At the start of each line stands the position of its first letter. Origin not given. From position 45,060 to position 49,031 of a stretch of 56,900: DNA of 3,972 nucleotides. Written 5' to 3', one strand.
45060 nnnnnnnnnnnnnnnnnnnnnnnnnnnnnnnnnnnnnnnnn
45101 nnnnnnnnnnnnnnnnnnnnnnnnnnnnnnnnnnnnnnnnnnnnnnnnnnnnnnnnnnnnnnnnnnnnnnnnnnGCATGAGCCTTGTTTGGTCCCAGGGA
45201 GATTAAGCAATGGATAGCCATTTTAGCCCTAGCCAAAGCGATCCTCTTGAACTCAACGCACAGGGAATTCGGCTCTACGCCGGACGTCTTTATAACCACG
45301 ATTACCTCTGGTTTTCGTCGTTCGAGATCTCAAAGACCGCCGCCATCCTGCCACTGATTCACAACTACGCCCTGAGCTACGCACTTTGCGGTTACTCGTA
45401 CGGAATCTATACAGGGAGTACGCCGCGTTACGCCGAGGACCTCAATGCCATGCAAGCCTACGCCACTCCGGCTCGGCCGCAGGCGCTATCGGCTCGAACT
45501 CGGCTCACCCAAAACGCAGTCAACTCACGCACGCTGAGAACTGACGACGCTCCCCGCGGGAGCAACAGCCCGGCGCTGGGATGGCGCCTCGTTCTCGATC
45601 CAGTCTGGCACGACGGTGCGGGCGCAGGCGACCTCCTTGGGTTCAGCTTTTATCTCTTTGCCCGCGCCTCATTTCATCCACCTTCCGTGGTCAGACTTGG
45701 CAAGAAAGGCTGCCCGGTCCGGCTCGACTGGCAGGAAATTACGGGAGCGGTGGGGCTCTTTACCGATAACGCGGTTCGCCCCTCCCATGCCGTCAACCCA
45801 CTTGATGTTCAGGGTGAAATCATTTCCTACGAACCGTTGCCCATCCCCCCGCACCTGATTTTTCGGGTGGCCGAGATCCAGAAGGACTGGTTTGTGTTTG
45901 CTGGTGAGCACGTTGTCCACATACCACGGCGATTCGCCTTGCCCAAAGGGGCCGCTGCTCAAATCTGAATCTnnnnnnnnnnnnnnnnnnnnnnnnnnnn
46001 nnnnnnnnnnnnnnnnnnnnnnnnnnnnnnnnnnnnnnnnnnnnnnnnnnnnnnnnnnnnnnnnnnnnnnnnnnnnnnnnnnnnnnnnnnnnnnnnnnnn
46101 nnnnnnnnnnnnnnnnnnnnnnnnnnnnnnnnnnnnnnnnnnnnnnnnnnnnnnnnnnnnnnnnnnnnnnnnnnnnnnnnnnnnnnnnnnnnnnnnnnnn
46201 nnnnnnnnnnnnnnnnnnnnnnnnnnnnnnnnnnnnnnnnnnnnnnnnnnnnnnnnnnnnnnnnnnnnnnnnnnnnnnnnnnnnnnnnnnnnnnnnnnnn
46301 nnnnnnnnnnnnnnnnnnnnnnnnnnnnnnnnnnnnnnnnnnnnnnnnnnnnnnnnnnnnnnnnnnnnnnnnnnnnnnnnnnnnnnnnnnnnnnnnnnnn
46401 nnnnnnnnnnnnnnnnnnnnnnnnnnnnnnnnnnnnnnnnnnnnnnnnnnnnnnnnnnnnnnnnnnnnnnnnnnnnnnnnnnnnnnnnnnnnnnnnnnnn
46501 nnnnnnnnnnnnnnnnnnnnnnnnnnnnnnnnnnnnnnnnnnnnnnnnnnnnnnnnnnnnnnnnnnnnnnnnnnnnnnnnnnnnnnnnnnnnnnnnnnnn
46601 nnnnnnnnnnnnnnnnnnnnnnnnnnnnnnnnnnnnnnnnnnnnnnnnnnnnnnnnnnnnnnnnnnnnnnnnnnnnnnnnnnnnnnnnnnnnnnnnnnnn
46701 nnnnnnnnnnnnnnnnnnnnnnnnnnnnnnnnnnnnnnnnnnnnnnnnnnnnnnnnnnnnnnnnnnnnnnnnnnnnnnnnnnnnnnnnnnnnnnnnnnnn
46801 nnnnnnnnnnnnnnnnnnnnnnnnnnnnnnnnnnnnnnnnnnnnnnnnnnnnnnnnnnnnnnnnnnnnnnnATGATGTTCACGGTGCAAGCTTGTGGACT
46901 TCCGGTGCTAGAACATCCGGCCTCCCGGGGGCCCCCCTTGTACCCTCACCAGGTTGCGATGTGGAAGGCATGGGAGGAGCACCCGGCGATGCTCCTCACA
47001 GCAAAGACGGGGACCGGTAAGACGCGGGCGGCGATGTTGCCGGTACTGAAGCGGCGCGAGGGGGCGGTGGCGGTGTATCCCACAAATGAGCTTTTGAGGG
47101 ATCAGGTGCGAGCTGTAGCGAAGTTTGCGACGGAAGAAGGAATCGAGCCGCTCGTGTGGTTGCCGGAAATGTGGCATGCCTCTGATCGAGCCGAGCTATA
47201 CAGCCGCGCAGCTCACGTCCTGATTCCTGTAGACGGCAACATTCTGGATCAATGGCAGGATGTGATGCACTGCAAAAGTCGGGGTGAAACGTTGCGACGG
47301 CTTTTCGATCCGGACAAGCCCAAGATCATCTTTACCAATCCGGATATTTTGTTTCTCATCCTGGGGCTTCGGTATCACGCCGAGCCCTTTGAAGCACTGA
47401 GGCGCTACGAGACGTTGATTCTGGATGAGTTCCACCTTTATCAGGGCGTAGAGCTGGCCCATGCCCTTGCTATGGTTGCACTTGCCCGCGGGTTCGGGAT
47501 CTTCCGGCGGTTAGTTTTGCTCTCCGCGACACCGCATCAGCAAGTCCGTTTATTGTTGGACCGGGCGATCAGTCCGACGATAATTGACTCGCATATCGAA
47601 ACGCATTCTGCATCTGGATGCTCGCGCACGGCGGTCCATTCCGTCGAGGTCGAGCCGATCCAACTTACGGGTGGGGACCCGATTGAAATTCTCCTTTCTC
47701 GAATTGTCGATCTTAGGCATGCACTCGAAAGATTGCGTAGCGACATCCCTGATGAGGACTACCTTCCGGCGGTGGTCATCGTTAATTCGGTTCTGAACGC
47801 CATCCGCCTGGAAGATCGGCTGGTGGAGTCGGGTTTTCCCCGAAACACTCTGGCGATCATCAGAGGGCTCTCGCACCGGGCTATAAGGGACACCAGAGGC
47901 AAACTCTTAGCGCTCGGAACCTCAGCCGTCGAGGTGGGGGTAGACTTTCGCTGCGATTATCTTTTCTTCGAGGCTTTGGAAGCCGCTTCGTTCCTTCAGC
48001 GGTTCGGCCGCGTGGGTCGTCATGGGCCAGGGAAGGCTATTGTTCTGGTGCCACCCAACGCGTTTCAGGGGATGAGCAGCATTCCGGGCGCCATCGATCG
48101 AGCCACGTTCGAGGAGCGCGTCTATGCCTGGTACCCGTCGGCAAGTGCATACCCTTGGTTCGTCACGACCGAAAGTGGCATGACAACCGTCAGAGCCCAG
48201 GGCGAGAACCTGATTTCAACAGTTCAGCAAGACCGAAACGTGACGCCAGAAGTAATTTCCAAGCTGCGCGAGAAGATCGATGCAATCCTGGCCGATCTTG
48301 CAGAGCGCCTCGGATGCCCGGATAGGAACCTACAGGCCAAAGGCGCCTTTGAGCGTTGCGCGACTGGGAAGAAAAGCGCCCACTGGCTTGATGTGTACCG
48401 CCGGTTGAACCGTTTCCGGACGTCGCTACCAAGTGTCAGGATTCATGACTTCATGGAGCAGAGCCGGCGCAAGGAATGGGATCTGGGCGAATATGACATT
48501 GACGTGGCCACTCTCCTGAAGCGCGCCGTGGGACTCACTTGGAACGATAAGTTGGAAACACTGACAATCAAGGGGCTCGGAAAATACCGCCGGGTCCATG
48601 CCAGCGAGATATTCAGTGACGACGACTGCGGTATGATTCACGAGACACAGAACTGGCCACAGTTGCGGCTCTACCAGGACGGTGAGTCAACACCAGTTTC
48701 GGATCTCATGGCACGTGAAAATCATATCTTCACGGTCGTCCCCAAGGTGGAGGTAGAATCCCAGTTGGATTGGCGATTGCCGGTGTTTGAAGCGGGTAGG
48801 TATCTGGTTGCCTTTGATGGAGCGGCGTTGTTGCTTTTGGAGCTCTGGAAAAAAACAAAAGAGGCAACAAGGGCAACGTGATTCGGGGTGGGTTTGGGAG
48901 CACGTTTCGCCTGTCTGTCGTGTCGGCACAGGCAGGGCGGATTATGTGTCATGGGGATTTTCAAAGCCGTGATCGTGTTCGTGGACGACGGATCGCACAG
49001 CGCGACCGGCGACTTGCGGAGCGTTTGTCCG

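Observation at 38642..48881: Type I-D-like interference operon with two embedded non-Cas effector-type genes (SIR2-TPR and HEPN)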

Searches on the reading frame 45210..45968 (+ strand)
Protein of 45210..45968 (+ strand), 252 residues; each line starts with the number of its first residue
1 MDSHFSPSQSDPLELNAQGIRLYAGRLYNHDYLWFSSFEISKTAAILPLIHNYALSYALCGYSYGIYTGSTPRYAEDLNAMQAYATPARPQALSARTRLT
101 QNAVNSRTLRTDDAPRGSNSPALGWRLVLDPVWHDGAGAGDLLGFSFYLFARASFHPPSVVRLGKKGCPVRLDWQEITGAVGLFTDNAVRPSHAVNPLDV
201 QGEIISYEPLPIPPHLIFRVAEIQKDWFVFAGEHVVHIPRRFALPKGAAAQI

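Call 3: search_protein_families(library=pfam, proteins=[window:45210-45968:+], max_evalue=0.01)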
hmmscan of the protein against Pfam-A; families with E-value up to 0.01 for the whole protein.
window:45210-45968:+ (252 aa): 0 families

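Call 4: search_protein_families(library=ncbifam, proteins=[window:45210-45968:+], max_evalue=0.01)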
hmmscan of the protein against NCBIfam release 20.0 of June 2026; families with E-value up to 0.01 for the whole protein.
window:45210-45968:+ (252 aa): 1 family
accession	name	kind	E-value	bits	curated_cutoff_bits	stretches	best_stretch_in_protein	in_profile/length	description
TIGR03159.1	cas_Csc1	equivalog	2.6e-17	62.9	41.4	1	27-241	1-222/225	type I-D CRISPR-associated protein Cas5/Csc1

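Call 5: search_protein_families(library=padloc, proteins=[window:45210-45968:+], max_evalue=0.01)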
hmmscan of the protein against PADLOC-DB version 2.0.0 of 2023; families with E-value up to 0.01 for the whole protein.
window:45210-45968:+ (252 aa): 6 families
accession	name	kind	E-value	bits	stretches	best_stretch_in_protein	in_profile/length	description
PDLC00997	Cas5d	-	7e-18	62.9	1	27-241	1-222/225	CRISPR type I-D/CYANO-associated protein Csc1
PDLC01324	Cas5d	-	6.5e-17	59.9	1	27-225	1-182/190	CAS-I-D; effector_G5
PDLC02038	Cas5d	-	2.6e-16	57.9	1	26-235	7-198/207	-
PDLC02037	Cas5d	-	3.5e-15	54.4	1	22-247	3-223/230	-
PDLC02040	Cas5d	-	5.7e-11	41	1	24-177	5-156/225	-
PDLC01526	Cas5d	-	0.0014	16.4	1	26-67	7-51/221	CAS-I-D; effector_G5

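Call 89: find_homologous_proteins(query=window:45210-45965:+, max_evalue=1e-10)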
Query window:45210-45965:+ (252 aa): 506 proteins with E <= 1e-10 among 1484 candidates; the best 120 are listed.
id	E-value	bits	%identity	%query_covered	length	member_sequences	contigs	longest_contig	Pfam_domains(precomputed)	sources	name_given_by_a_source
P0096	5.0e-170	582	100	100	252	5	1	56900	PF26241.1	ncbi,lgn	ncbi:MAG: type I-D CRISPR-associated protein Cas5/Csc1 [Candidatus Binatia bacterium]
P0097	2.0e-155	534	94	97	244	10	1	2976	PF26241.1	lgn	-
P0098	4.1e-143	494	90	92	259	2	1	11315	PF26241.1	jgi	jgi:CRISPR-associated protein Csc1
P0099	4.3e-140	484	87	93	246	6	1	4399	PF26241.1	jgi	jgi:CRISPR-associated protein Csc1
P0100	7.2e-140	483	87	94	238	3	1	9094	PF26241.1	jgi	jgi:CRISPR-associated protein Csc1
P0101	9.0e-139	479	87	92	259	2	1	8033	PF26241.1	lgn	-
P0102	4.2e-138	477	87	92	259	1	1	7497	PF26241.1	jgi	jgi:CRISPR-associated protein Csc1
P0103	7.2e-134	463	84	93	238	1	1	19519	PF26241.1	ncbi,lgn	-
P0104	1.8e-129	449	78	96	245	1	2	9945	PF26241.1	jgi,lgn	-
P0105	2.3e-126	439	79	94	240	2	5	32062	PF26241.1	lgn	-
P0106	6.7e-126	437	78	96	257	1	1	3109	PF26241.1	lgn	-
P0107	1.4e-125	436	77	96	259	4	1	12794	PF26241.1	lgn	-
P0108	2.4e-125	435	77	92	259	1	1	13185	PF26241.1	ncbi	-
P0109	8.6e-125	434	79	93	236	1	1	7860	PF26241.1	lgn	-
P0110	9.9e-125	433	79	93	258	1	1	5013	PF26241.1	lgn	-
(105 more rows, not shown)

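Call 91: find_related_loci(query=A6, collection=viral_contigs, flank=6000)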
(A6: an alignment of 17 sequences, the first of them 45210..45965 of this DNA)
Query A6 (252 aa) in viral_contigs; peptide patterns used: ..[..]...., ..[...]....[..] (x = any residue, [..] = any of these).
178 stretches matched a pattern, but none encodes a relative of the query by tblastn (E <= 1e-3).

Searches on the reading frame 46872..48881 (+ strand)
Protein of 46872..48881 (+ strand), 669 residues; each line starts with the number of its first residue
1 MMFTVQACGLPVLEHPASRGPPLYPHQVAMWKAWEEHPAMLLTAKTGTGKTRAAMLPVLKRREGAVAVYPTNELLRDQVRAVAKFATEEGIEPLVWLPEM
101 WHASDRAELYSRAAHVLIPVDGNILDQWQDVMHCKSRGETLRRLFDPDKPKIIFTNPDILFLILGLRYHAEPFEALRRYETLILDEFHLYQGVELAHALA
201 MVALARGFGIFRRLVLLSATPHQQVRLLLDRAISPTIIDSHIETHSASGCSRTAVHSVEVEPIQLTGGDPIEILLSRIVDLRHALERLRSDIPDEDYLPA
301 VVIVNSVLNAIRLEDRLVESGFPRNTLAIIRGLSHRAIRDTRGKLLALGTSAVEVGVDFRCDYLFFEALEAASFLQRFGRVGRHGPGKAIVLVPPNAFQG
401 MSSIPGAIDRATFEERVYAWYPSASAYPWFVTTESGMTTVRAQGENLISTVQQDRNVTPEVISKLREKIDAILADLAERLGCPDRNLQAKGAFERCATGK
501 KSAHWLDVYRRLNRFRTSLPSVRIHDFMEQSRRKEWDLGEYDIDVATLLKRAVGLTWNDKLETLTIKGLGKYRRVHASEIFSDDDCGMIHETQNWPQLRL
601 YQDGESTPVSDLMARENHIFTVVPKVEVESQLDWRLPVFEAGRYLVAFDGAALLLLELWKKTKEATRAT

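Call 3: search_protein_families(library=pfam, proteins=[window:46872-48881:+], max_evalue=0.01)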
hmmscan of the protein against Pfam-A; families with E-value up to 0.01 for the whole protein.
window:46872-48881:+ (669 aa): 3 families
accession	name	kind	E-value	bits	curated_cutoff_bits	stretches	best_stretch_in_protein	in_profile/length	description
PF00270.35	DEAD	-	3.5e-18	66.3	26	2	25-126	2-107/167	DEAD/DEAH box helicase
PF22590.2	Cas3-like_C_2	-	4.2e-08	33.8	27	1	339-385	59-105/106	CRISPR-associated nuclease/helicase Cas3, C-terminal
PF04851.21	ResIII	-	0.00051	20.4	22.5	1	23-193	4-140/164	Type III restriction enzyme, res subunit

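Call 4: search_protein_families(library=ncbifam, proteins=[window:46872-48881:+], max_evalue=0.01)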
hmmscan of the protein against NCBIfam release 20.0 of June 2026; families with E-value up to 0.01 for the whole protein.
window:46872-48881:+ (669 aa): 10 families
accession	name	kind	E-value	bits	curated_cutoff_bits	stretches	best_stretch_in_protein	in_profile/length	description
TIGR03158.1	cas3_cyano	exception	1.6e-43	149.3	69.1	1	26-382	1-357/357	type I-D CRISPR-associated helicase Cas3'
TIGR02621.3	cas3_GSU0051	exception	3.6e-15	55.9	400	1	181-393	170-385/854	type I-G CRISPR-associated helicase/endonuclease Cas3g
TIGR01587.1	cas3_core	equivalog_domain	2e-11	43.6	102.45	1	180-386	126-321/358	CRISPR-associated helicase Cas3'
TIGR04121.1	DEXH_lig_assoc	equivalog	8.2e-11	40.3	850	1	18-62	9-53/804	ligase-associated DNA damage response DEXH box helicase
TIGR03817.1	DECH_helic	hypoth_equivalog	8.5e-11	40.8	874.1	1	24-214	38-197/742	helicase/secretion neighborhood putative DEAH-box helicase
NF041067.1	DpdJ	equivalog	1.8e-07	29.2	800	1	35-84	166-227/1482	protein DpdJ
TIGR02562.1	cas3_yersinia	equivalog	0.0023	15.8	565.95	1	345-559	840-1047/1110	type I-F CRISPR-associated helicase Cas3f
NF053631.1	RNA_helic_CshA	equivalog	0.0033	16.4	646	0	41-95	40-100/434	degradosome RNA helicase CshA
NF007284.0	PRK09751.1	equivalog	0.006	13.8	1496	0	149-201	147-195/1538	ATP-dependent helicase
NF041063.1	DpdF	equivalog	0.0066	15.1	550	0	45-101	166-228/813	protein DpdF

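Call 5: search_protein_families(library=padloc, proteins=[window:46872-48881:+], max_evalue=0.01)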
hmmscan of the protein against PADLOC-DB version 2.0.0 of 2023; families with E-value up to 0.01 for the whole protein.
window:46872-48881:+ (669 aa): 39 families (the best 25 are shown)
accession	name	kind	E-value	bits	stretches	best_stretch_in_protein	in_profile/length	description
PDLC01323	Cas3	-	2.2e-44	150.4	1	26-382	1-294/294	CAS-I-D; effector_G3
PDLC00937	Cas3d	-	4.1e-44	149.3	1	26-382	1-357/357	"CRISPR-associated helicase Cas3, subtype CYANO"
PDLC02028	Cas3d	-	1.5e-39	134.2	2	149-397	143-396/685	-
PDLC02031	Cas3d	-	1.1e-28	98.1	1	22-426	25-421/687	-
PDLC02029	Cas3d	-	4.7e-26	89.2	1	26-384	34-389/758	-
PDLC02030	Cas3d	-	1.9e-20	70.9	3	133-236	103-207/620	-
PDLC01146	Cas3d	-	1.9e-18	64.2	2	149-385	121-354/625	Cas3d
PDLC01533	Cas3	-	3.7e-17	60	1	347-400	553-607/897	CAS-I; effector_G3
PDLC01761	Cas3b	-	5e-17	59.9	2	181-391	356-541/705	-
PDLC01710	Cas3a1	-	3e-16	57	1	182-394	347-558/745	Cas3_1_CAS-I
PDLC01196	Cas3d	-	1.4e-15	54.9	2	22-89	14-81/594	CAS-I-D; effector_G3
PDLC01252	Cas3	-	5.1e-13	47.1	1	40-386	2-290/324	CAS-I; effector_G3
PDLC01106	Cas3d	-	5.6e-13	46.3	2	182-393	192-378/608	Cas3d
PDLC00938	Cas3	-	5.4e-12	43.6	1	180-386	126-321/358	CRISPR-associated helicase Cas3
PDLC01770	Cas3g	-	1.2e-11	41.9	1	300-387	254-344/733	-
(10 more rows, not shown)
